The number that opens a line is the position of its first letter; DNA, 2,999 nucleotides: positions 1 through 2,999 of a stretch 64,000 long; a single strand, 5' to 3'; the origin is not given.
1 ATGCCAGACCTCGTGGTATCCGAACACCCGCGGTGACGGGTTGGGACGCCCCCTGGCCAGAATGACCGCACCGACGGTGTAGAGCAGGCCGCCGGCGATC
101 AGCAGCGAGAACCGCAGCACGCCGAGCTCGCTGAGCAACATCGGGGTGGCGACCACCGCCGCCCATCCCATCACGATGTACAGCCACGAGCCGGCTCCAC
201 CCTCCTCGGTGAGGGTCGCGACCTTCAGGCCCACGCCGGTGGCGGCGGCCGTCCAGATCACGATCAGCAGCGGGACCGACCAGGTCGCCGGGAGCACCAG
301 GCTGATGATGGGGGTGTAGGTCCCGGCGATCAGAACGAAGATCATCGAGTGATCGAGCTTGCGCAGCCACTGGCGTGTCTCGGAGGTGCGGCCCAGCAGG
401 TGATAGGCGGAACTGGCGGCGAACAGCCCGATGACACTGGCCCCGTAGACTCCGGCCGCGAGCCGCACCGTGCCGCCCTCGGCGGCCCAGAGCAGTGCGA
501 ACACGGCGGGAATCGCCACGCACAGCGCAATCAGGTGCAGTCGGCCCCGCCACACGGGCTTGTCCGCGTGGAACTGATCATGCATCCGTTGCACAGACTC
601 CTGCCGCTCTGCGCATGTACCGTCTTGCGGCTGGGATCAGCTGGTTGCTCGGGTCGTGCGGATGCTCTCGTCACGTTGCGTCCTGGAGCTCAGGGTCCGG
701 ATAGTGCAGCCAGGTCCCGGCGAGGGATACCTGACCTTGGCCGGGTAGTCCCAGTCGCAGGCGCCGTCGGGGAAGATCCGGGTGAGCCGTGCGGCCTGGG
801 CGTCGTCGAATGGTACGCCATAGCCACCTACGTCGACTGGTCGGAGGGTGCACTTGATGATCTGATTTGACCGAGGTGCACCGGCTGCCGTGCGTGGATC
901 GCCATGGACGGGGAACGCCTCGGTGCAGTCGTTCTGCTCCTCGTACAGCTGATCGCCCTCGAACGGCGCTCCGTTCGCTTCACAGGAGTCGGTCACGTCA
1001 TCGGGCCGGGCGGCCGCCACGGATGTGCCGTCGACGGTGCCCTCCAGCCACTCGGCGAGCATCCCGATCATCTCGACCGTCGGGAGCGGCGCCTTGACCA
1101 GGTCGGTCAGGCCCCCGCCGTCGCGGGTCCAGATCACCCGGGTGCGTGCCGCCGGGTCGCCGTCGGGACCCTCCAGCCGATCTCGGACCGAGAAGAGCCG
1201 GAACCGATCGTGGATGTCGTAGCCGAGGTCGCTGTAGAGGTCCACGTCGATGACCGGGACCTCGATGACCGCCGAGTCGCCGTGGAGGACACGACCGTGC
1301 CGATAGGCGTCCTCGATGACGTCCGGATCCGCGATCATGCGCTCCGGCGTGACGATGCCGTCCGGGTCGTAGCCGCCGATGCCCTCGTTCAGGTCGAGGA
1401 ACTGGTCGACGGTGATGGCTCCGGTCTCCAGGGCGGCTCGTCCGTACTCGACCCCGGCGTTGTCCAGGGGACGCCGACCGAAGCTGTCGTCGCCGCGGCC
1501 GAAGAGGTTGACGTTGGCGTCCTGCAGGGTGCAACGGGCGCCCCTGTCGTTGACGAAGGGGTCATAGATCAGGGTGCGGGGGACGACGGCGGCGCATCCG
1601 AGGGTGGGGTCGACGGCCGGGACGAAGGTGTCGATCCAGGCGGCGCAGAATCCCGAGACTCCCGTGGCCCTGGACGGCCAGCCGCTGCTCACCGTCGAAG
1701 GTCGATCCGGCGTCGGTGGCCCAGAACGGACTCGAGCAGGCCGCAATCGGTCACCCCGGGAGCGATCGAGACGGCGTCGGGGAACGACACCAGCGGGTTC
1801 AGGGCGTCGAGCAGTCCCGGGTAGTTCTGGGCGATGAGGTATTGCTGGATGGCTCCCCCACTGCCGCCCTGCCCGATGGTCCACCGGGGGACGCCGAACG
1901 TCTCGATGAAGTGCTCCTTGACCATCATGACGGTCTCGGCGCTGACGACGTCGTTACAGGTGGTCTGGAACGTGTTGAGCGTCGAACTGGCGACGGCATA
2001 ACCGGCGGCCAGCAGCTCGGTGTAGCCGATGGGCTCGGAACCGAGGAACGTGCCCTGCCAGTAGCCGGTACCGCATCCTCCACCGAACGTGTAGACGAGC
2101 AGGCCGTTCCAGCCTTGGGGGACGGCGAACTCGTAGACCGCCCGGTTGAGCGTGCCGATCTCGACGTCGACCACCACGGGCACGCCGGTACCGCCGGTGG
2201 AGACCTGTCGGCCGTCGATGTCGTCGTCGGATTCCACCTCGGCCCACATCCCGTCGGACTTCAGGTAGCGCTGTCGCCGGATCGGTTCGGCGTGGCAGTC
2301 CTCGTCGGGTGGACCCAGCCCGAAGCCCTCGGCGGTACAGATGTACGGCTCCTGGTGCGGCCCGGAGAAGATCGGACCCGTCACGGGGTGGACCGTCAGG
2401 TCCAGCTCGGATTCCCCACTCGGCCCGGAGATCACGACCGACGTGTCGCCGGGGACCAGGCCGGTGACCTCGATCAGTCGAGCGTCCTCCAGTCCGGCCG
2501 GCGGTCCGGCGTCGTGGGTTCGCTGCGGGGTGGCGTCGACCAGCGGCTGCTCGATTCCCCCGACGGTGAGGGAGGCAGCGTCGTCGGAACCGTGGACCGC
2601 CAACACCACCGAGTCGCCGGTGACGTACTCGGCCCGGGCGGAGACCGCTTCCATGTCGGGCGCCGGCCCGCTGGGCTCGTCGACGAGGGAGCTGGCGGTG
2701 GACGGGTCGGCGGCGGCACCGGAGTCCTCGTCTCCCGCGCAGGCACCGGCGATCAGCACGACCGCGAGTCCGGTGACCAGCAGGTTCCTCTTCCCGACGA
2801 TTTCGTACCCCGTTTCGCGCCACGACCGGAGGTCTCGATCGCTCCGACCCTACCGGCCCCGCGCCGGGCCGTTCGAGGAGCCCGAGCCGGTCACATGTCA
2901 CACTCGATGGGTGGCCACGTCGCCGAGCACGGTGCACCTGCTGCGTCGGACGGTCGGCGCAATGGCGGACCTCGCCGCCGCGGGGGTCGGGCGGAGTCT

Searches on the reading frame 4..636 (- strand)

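Call 38: search_protein_families(library=pfam, proteins=[window:4-636:-], max_evalue=0.001)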
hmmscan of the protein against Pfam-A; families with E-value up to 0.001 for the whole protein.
window:4-636:- (211 aa): 1 family
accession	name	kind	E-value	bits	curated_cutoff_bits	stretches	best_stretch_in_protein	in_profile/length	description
PF03006.26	HlyIII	-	3.6e-35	122.1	26.2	1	22-211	1-212/224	Haemolysin-III related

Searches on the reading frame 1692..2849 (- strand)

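Call 38: search_protein_families(library=pfam, proteins=[window:1692-2849:-], max_evalue=0.001)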
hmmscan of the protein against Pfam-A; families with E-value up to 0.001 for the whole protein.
window:1692-2849:- (386 aa): 1 family
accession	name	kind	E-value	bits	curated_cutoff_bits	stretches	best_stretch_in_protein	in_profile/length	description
PF19878.5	DUF6351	-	2.7e-79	267.9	22.4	1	67-376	2-325/655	Tannase-like family of unknown function (DUF6351)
